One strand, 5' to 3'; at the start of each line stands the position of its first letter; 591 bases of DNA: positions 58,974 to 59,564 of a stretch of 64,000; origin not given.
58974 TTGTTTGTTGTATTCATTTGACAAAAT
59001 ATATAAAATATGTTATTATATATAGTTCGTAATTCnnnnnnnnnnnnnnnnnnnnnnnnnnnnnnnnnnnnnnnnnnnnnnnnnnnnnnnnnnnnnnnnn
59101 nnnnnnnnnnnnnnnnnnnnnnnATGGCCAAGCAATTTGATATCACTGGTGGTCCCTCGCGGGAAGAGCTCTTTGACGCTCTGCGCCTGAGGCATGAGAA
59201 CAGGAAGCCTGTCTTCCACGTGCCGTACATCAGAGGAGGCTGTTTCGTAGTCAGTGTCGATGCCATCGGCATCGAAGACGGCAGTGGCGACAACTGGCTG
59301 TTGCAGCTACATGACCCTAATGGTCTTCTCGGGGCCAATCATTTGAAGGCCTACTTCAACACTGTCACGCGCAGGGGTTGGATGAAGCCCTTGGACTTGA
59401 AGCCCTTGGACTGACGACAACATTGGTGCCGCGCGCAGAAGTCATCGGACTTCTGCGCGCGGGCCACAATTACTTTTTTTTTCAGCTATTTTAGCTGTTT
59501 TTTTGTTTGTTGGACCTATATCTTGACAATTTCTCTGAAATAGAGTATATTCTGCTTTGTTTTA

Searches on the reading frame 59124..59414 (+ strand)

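Call 11: search_protein_families(library=pfam, proteins=[window:59124-59414:+], max_evalue=0.1)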
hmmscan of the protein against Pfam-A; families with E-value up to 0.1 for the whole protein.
window:59124-59414:+ (96 aa): 0 families

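Call 47: search_protein_families(library=ncbifam, proteins=[P0001, P0020, P0019, P0029], max_evalue=1)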
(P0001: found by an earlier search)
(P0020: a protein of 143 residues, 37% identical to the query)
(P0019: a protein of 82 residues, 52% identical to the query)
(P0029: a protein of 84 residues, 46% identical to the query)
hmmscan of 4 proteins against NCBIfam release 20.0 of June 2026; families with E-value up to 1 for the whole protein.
P0001 (83 aa): 0 families

P0020 (143 aa): 0 families

P0019 (82 aa): 0 families

P0029 (84 aa): 1 family
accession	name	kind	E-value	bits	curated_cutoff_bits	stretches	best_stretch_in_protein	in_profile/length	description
TIGR04482.1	D_pro_red_PrdD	equivalog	0.037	13.5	320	1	6-67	143-207/246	proline reductase cluster protein PrdD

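Call 53: search_protein_families(library=phrogs, proteins=[P0001, P0019, P0029, P0020, window:59124-59414:+], max_evalue=0.1)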
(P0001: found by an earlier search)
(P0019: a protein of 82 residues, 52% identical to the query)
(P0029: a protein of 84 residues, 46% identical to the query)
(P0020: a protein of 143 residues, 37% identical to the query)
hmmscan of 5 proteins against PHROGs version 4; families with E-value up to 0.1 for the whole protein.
P0001 (83 aa): 0 families

P0019 (82 aa): 0 families

P0029 (84 aa): 0 families

P0020 (143 aa): 0 families

window:59124-59414:+ (96 aa): 0 families

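Call 54: search_protein_families(library=padloc, proteins=[P0001, P0019, P0029, P0020, window:59124-59414:+], max_evalue=0.1)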
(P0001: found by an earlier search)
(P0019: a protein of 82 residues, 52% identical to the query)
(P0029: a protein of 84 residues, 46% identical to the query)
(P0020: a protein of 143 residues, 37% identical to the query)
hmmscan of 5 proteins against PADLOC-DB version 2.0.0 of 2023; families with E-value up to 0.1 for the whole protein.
P0001 (83 aa): 0 families

P0019 (82 aa): 0 families

P0029 (84 aa): 1 family
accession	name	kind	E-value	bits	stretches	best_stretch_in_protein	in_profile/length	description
PDLC03917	NsnC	-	0.0056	14.1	1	12-71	187-245/302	-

P0020 (143 aa): 0 families

window:59124-59414:+ (96 aa): 0 families

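Call 85: search_protein_families(library=pfam, proteins=[L006:5428-5940:+, L012:300-812:+, L015:279-791:+], max_evalue=10)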
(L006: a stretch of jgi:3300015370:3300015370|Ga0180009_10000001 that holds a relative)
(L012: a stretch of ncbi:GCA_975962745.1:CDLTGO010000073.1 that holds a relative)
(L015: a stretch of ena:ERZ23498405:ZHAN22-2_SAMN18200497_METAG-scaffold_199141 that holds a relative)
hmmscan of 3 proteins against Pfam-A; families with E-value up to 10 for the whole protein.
L006:5428-5940:+ (170 aa): 3 families
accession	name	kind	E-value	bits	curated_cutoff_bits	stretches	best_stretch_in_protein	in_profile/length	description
PF12822.12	ECF_trnsprt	-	0.0039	17.7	30.7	1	23-164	9-156/169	ECF transporter, substrate-specific component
PF10329.14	DUF2417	-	1.4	8.7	25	1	17-137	53-164/234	Region of unknown function (DUF2417)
PF10841.13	DUF2644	-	2.9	8.8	22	1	11-49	9-45/59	Protein of unknown function (DUF2644)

L012:300-812:+ (170 aa): 0 families

L015:279-791:+ (170 aa): 0 families
